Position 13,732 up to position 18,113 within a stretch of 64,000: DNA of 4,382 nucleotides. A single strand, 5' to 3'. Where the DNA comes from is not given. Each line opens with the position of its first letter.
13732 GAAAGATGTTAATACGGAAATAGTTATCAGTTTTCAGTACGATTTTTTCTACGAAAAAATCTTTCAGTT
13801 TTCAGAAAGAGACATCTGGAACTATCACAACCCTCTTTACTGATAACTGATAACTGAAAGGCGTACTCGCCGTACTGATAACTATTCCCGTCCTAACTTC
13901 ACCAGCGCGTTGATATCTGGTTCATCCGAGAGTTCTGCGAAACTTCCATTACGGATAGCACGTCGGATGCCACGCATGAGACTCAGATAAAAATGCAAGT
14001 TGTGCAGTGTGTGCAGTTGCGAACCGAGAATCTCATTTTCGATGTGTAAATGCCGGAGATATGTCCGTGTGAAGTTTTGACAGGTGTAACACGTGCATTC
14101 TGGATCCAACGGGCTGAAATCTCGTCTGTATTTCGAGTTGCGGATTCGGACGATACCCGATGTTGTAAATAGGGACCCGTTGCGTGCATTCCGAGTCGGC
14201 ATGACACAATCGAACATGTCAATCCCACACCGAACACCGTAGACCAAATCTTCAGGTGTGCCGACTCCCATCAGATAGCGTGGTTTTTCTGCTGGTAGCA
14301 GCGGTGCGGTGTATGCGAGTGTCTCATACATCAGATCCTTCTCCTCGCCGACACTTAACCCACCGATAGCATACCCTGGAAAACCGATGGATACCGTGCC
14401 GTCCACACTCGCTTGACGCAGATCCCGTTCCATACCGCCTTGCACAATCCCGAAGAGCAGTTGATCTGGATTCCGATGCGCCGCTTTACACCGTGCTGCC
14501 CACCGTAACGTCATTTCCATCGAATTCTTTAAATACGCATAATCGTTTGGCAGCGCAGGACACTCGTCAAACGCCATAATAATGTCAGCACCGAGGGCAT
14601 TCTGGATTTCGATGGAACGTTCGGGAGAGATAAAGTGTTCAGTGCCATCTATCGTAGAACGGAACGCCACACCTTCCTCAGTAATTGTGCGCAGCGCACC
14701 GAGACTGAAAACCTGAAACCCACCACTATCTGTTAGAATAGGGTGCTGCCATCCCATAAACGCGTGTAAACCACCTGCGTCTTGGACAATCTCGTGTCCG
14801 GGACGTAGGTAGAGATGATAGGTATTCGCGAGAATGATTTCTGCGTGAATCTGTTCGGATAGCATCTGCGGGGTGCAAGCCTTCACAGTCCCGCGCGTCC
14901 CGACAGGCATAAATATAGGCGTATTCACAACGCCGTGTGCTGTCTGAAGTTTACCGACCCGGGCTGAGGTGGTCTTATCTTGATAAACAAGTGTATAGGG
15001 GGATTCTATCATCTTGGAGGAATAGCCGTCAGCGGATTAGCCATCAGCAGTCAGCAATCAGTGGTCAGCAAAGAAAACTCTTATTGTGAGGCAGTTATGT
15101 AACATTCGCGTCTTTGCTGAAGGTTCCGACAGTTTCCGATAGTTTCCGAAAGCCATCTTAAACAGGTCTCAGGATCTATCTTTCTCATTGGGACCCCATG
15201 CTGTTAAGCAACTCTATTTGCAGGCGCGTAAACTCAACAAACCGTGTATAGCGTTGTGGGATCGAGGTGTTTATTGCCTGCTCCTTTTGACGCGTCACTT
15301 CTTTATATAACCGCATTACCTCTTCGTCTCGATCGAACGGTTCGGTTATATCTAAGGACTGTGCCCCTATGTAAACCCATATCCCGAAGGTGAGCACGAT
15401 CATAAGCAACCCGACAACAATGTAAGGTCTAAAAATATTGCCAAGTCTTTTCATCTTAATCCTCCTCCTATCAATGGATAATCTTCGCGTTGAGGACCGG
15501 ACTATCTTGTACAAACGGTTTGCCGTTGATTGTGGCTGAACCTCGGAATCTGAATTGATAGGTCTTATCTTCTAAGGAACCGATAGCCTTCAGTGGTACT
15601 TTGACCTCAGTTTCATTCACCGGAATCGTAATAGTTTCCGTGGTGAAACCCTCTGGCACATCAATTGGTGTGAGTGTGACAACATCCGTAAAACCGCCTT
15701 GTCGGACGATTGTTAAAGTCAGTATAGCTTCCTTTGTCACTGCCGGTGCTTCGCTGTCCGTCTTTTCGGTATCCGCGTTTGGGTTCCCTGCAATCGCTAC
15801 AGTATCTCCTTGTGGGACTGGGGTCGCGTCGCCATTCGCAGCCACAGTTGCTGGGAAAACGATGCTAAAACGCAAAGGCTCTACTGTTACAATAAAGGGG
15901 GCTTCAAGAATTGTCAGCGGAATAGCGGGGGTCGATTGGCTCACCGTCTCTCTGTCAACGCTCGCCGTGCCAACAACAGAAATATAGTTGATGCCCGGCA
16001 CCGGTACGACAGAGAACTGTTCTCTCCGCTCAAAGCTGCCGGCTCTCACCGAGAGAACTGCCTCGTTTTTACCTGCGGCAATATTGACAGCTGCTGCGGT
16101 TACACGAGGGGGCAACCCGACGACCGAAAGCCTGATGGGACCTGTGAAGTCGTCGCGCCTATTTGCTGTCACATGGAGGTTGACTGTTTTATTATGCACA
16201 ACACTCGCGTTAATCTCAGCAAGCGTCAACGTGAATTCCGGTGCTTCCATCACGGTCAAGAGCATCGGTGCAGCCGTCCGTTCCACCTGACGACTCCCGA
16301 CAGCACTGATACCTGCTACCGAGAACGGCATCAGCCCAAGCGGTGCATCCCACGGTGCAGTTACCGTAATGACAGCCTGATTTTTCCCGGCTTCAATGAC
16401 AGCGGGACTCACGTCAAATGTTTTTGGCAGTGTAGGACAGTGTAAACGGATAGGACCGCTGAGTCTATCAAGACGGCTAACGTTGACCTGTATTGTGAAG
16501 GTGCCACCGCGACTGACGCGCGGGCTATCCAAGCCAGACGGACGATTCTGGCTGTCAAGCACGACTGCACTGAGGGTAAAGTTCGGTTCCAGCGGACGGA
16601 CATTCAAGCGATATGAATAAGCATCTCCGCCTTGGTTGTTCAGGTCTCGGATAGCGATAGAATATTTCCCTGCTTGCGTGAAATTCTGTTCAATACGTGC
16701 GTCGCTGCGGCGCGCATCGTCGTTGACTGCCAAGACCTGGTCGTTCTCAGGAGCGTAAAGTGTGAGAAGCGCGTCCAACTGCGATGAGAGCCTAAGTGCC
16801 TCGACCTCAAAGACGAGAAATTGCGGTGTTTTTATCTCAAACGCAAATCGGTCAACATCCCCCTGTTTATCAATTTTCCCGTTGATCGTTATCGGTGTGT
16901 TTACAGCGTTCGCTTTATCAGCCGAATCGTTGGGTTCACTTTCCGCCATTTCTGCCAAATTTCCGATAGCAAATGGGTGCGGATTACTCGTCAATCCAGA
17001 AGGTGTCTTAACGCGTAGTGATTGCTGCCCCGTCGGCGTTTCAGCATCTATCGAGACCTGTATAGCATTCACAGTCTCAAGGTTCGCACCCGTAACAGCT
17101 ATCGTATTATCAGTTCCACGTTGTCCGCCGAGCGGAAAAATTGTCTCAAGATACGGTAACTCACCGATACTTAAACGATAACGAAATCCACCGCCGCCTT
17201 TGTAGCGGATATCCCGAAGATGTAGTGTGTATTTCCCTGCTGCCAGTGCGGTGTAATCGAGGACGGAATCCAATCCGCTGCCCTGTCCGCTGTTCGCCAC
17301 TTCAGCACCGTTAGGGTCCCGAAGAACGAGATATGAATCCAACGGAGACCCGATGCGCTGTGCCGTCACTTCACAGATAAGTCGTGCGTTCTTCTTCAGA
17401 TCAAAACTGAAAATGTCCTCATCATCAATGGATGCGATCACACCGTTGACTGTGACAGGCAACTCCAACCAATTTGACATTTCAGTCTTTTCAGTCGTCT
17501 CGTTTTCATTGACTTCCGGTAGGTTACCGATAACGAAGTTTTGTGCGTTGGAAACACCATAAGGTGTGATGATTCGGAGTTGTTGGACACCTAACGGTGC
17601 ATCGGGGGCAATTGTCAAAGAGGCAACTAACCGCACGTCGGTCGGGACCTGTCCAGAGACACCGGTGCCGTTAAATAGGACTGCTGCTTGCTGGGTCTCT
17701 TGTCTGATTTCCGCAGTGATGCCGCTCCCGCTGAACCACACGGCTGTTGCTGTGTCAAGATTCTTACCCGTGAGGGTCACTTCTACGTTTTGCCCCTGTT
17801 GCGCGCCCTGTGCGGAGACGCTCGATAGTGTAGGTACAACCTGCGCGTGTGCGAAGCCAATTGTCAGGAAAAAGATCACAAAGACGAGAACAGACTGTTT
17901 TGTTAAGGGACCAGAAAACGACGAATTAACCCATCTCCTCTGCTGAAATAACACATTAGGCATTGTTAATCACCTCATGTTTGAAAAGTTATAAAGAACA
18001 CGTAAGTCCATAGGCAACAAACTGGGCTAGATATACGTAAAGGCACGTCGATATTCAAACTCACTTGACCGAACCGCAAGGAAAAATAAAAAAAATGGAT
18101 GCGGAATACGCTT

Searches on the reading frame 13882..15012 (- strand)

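Call 66: search_protein_families(library=padloc, proteins=[window:13882-15012:-], max_evalue=0.00001)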
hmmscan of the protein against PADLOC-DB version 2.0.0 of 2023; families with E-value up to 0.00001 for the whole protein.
window:13882-15012:- (376 aa): 0 families

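Call 67: search_protein_families(library=pfam, proteins=[window:13882-15012:-], max_evalue=0.00001)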
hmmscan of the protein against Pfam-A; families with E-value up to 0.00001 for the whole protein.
window:13882-15012:- (376 aa): 1 family
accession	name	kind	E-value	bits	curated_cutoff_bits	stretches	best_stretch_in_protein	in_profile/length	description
PF01702.25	TGT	-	3.9e-165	549.7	26.3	1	16-363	2-349/357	Queuine tRNA-ribosyltransferase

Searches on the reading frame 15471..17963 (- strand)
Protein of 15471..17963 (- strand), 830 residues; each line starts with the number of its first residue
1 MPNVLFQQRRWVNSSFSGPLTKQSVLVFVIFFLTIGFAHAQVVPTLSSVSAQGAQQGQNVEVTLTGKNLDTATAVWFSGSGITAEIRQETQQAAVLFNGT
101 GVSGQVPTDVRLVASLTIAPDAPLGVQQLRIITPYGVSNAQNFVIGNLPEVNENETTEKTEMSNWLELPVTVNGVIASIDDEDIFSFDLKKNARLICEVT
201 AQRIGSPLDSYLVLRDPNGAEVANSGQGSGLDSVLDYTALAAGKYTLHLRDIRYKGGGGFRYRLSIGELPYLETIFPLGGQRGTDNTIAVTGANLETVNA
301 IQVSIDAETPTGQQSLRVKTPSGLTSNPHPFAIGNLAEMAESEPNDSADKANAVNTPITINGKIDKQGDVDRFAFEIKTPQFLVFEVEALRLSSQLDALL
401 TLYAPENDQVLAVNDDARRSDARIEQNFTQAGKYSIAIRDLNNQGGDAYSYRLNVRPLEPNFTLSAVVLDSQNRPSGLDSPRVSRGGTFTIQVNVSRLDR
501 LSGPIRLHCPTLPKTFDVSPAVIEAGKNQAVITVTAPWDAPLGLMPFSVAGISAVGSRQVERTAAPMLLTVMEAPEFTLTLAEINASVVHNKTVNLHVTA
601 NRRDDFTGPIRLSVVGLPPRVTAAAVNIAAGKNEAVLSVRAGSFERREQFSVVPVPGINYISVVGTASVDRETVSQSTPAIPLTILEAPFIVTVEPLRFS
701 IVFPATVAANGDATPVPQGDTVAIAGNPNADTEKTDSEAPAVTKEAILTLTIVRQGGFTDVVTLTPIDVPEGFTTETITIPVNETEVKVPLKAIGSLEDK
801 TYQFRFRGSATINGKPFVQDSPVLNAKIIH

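Call 66: search_protein_families(library=padloc, proteins=[window:15471-17963:-], max_evalue=0.00001)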
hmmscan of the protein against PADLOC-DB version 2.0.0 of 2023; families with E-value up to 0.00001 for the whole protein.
window:15471-17963:- (830 aa): 0 families

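Call 67: search_protein_families(library=pfam, proteins=[window:15471-17963:-], max_evalue=0.00001)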
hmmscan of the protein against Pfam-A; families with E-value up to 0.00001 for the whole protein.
window:15471-17963:- (830 aa): 1 family
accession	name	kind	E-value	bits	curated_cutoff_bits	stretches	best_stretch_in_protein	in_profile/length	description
PF04151.21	PPC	-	8e-15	55.9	25.9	1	181-249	1-68/70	Bacterial pre-peptidase C-terminal domain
